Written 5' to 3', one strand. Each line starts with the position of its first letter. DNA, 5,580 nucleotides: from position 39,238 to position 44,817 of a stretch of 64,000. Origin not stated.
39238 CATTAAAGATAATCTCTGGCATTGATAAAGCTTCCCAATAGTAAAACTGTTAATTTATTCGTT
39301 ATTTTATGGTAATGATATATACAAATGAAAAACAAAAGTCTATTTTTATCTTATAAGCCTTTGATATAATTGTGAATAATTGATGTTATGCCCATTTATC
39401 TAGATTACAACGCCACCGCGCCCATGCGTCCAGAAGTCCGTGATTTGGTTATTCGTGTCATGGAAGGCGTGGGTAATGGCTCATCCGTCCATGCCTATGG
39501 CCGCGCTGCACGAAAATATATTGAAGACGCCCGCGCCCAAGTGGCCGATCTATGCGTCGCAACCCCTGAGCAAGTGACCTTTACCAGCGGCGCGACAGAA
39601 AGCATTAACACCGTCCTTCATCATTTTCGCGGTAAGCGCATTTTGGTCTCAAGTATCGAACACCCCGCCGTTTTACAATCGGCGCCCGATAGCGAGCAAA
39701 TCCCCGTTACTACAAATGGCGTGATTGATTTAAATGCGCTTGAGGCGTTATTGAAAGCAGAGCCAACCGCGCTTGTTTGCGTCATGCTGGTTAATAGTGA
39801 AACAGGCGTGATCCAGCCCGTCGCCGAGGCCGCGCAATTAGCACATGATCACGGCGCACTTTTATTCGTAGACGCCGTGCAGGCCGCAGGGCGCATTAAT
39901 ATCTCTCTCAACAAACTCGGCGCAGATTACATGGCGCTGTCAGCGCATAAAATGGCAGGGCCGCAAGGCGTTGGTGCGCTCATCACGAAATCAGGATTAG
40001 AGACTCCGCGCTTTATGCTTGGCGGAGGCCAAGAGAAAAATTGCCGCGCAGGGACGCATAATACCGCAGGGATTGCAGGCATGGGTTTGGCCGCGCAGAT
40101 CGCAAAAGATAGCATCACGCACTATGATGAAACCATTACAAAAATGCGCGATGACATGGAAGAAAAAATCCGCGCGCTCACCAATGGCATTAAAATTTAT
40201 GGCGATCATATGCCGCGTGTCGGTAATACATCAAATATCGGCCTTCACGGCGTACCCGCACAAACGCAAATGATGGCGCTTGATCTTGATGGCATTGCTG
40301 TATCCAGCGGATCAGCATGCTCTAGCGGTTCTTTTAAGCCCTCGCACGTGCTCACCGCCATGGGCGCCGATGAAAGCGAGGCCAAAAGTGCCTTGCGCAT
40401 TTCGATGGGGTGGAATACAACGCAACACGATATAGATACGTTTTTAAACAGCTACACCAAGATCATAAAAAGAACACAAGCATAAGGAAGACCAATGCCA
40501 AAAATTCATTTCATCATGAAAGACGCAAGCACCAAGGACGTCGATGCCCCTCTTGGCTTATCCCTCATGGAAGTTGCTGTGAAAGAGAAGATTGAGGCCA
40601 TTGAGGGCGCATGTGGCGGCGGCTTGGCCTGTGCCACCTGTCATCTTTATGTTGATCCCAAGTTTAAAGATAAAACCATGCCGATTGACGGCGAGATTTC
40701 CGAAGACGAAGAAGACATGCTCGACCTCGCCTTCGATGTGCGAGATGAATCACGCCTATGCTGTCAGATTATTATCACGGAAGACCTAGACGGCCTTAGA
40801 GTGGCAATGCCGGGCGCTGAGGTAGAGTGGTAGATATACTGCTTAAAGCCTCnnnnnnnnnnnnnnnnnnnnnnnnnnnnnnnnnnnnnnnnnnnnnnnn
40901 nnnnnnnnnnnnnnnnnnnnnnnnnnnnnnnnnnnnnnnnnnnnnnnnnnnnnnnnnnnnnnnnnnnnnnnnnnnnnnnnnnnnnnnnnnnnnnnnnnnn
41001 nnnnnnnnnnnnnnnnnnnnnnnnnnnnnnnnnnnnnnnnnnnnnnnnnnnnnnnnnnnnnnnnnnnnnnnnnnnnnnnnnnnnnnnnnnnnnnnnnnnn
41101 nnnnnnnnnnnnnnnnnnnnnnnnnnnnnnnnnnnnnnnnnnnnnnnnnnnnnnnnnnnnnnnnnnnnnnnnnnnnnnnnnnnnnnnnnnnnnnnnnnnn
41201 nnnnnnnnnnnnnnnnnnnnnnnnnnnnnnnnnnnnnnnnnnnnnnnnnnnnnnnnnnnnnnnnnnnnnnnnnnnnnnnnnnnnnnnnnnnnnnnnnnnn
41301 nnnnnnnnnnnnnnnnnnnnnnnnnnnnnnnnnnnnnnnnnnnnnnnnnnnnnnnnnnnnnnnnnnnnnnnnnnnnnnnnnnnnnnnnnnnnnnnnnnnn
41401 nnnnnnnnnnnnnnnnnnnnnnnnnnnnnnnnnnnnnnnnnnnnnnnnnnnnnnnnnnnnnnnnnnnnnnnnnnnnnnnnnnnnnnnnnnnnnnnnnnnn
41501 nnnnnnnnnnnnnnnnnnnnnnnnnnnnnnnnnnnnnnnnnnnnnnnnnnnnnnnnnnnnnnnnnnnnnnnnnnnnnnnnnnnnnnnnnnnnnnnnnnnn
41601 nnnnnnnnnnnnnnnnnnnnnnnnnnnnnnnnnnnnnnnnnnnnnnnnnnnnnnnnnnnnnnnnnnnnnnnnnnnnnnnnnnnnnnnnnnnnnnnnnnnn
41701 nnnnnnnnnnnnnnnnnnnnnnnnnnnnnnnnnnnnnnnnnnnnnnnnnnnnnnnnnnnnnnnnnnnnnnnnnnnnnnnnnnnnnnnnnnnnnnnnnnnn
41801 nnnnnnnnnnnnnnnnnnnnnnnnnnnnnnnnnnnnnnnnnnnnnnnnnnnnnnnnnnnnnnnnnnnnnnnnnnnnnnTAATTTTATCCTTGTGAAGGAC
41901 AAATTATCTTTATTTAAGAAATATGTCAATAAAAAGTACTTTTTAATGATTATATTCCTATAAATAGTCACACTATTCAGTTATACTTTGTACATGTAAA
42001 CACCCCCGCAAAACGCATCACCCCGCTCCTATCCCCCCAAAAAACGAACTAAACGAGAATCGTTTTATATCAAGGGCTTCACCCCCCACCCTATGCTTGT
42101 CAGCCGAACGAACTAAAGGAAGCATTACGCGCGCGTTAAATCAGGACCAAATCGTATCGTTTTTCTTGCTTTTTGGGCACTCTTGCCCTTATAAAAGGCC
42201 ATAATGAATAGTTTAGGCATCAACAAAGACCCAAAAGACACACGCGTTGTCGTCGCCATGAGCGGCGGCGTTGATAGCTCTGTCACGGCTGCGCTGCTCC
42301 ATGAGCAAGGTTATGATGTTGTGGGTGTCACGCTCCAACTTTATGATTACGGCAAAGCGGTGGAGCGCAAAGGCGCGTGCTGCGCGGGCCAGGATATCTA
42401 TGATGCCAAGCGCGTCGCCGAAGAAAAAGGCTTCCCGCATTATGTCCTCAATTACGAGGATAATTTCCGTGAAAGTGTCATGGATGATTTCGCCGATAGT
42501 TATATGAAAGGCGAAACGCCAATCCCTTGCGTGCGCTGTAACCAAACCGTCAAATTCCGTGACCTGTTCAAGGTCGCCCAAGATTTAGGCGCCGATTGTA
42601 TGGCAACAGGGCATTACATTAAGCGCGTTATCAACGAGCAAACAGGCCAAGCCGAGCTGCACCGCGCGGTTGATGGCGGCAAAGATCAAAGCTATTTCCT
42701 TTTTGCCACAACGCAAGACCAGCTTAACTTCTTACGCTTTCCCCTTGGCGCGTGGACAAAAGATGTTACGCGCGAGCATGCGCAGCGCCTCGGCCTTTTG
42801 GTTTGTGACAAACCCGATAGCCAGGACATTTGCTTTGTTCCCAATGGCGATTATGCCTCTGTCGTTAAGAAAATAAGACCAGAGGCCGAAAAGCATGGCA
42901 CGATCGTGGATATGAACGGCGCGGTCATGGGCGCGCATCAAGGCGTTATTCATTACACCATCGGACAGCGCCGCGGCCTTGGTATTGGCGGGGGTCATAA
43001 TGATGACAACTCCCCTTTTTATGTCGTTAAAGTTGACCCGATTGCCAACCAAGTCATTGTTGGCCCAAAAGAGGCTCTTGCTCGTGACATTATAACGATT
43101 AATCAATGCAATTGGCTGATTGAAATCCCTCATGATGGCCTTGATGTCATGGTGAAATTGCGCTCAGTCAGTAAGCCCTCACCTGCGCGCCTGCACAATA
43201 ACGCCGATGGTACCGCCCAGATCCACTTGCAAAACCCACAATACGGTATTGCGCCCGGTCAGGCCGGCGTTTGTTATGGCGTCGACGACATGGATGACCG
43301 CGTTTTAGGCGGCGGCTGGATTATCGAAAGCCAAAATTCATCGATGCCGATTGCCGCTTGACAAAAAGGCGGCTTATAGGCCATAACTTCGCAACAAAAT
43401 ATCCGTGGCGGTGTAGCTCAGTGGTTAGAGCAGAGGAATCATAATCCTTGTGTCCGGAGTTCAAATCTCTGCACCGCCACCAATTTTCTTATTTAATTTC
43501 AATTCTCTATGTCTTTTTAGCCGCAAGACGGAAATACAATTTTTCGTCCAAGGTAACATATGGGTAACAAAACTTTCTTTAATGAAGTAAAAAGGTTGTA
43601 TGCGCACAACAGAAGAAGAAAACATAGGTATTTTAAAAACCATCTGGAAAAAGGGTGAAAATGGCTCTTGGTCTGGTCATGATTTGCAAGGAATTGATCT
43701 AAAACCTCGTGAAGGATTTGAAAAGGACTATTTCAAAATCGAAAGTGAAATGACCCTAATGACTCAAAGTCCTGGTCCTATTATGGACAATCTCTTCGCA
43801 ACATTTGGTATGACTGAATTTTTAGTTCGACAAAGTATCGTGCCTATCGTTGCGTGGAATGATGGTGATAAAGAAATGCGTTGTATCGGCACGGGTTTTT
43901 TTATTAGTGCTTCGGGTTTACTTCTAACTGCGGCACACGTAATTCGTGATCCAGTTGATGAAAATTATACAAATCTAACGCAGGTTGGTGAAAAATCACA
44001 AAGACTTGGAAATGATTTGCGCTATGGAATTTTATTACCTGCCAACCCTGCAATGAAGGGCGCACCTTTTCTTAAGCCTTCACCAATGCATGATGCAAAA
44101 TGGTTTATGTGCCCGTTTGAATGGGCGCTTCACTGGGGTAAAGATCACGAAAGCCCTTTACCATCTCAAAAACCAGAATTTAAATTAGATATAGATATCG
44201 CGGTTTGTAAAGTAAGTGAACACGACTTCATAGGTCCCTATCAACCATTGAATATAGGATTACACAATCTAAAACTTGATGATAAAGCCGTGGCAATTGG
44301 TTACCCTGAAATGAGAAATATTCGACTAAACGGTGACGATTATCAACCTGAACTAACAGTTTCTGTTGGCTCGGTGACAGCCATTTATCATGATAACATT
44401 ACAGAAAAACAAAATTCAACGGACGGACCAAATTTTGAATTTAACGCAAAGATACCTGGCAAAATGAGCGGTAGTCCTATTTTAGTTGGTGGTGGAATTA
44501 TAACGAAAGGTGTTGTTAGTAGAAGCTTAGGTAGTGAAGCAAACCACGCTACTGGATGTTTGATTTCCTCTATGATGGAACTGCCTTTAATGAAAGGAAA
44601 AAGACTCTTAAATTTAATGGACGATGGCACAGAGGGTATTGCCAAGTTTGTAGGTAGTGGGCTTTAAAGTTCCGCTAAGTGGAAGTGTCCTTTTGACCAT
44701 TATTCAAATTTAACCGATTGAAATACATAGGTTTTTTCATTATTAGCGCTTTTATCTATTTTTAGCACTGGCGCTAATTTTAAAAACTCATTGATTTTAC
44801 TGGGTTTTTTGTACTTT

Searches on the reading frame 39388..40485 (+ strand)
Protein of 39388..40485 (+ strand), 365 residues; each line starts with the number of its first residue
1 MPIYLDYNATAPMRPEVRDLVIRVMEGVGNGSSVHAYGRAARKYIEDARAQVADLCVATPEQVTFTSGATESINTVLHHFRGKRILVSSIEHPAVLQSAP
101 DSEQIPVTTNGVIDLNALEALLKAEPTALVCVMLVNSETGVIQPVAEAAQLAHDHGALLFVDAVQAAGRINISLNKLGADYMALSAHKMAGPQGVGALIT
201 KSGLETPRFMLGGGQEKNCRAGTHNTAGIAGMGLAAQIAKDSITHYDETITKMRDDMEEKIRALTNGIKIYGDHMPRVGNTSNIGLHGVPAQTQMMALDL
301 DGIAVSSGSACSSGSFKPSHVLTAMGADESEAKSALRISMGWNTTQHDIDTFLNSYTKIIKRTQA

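Call 58: search_protein_families(library=pfam, proteins=[window:39388-40485:+], max_evalue=0.00001)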
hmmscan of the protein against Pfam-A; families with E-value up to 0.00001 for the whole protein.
window:39388-40485:+ (365 aa): 1 family
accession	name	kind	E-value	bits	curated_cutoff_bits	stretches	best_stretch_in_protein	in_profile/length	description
PF00266.25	Aminotran_5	-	3.2e-68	230.8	21.5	1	3-352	1-371/371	Aminotransferase class-V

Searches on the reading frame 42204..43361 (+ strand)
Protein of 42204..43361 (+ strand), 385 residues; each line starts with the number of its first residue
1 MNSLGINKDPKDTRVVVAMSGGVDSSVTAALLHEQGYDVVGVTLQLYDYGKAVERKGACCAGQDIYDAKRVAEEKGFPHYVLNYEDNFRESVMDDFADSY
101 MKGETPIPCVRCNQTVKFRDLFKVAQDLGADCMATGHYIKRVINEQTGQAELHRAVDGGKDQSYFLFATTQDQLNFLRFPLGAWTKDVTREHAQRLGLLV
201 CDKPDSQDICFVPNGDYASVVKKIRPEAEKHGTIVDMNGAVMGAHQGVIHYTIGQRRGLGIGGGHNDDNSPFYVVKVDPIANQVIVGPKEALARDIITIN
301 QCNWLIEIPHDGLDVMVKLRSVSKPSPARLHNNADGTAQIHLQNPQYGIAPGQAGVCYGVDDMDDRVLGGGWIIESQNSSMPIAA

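Call 58: search_protein_families(library=pfam, proteins=[window:42204-43361:+], max_evalue=0.00001)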
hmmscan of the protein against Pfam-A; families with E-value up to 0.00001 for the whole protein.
window:42204-43361:+ (385 aa): 3 families
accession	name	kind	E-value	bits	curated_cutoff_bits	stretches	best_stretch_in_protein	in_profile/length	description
PF03054.22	tRNA_Me_trans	-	1.1e-73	247.7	20.6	1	14-213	2-201/202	tRNA methyl transferase HUP domain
PF20259.3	tRNA_Me_trans_M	-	9.9e-19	67.1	27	1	224-287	7-65/66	tRNA methyl transferase PRC-barrel domain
PF20258.4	tRNA_Me_trans_C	-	1.8e-15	57.4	20.6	1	295-373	2-77/77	Aminomethyltransferase beta-barrel domain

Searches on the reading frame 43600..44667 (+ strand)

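Call 57: search_protein_families(library=pfam, proteins=[window:43600-44667:+], max_evalue=0.00001)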
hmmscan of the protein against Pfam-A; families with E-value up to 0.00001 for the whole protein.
window:43600-44667:+ (355 aa): 1 family
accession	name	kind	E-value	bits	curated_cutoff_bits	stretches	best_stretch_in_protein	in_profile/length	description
PF13365.12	Trypsin_2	-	1.9e-12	48.6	27.6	1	97-295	1-135/144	Trypsin-like peptidase domain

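Call 70: search_protein_families(library=padloc, proteins=[window:43600-44667:+], max_evalue=0.01)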
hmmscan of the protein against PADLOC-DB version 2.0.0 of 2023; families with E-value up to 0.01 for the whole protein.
window:43600-44667:+ (355 aa): 4 families
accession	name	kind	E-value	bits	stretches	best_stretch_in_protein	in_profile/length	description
PDLC02960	RT-Protease_XI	-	1.5e-06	25.5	1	80-309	337-486/506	single gene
PDLC03855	LmuA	-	3.4e-06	24.6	1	197-316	72-180/425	-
PDLC02959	RT-Protease_XI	-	8.6e-06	22.9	0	85-131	344-384/510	single gene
PDLC04593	PDC-M35A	-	1.1e-05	23.3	1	80-118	7-44/216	-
